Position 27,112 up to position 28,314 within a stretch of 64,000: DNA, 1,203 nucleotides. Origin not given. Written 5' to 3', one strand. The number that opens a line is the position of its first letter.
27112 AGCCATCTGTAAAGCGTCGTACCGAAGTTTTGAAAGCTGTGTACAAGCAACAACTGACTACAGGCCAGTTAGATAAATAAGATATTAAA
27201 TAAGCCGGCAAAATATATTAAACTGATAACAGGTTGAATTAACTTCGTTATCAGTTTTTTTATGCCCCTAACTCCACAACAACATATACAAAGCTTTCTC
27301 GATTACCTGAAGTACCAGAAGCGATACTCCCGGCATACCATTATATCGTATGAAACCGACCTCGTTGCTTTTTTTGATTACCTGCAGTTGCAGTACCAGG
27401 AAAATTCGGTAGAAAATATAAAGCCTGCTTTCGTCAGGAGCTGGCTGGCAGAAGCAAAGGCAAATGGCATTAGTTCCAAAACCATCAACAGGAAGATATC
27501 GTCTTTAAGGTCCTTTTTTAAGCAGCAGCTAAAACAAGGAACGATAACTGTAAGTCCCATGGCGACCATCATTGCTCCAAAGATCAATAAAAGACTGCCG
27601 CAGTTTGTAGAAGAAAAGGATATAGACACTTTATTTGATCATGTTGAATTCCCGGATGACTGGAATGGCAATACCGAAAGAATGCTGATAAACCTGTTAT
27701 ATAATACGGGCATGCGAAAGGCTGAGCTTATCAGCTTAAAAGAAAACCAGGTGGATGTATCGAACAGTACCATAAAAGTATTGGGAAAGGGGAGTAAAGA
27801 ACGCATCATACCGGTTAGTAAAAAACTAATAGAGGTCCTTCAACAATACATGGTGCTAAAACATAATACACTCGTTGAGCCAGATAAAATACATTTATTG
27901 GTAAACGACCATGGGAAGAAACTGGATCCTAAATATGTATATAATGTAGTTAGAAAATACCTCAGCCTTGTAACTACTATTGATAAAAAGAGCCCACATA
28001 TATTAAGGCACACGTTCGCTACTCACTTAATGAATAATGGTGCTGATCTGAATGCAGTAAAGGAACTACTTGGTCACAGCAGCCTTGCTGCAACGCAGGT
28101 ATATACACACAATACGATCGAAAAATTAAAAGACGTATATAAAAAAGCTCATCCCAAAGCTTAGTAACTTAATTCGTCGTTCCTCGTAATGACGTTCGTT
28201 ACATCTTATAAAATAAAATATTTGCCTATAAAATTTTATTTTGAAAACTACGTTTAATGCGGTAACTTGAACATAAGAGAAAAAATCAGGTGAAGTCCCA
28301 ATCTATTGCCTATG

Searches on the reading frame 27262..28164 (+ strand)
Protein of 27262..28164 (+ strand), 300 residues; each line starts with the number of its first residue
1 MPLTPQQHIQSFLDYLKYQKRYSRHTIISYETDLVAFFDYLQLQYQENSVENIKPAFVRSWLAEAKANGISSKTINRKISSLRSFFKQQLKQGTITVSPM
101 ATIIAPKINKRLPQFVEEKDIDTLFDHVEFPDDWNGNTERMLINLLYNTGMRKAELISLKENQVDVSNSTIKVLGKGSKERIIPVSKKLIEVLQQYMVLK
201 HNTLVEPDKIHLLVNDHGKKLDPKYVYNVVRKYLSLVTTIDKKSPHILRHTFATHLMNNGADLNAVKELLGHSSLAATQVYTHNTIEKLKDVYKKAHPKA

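Call 14: search_protein_families(library=ncbifam, proteins=[window:27262-28164:+], max_evalue=0.001)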
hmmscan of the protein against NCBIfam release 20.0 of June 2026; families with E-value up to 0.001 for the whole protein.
window:27262-28164:+ (300 aa): 13 families
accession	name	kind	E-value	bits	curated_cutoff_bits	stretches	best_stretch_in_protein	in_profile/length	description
TIGR02224.1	recomb_XerC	equivalog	3e-92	309.2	335.15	1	11-300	2-293/295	tyrosine recombinase XerC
TIGR02225.1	recomb_XerD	equivalog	3.6e-78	262.8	329.6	1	10-300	1-290/290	site-specific tyrosine recombinase XerD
NF001399.0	PRK00283.1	subfamily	1.3e-76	257.7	279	1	6-300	6-299/300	tyrosine recombinase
NF040815.2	recomb_XerA_Arch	equivalog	7.9e-61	205.9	220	1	11-293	2-263/263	site-specific tyrosine recombinase/integron integrase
NF002331.0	PRK01287.1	subfamily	3.2e-51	174.4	371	1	6-298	27-326/365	site-specific tyrosine recombinase XerC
TIGR02249.1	integrase_gron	subfamily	8e-34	117.4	265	2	18-202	10-182/315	integron integrase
NF003462.0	PRK05084.1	equivalog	1.5e-28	99.6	267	1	137-295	193-355/360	tyrosine recombinase XerS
NF011946.0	PRK15417.1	equivalog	3.6e-19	69.1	435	2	242-284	273-315/337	integron integrase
NF007371.0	PRK09871.1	subfamily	2.1e-13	50.2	222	1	115-295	6-185/198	tyrosine-type DNA invertase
NF007370.0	PRK09870.1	subfamily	8.4e-10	38.6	221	1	114-297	11-192/200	tyrosine-type DNA invertase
NF002685.0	PRK02436.1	equivalog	1.4e-09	38.2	178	1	9-278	5-240/245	site-specific tyrosine recombinase XerD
NF040693.1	recomb_GmtY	equivalog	4.1e-07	29.6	340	1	244-290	392-438/441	gamma-mobile-trio recombinase GmtY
NF041502.1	integrase_1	equivalog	6.5e-06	25.1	350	1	200-292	278-368/484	site-specific integrase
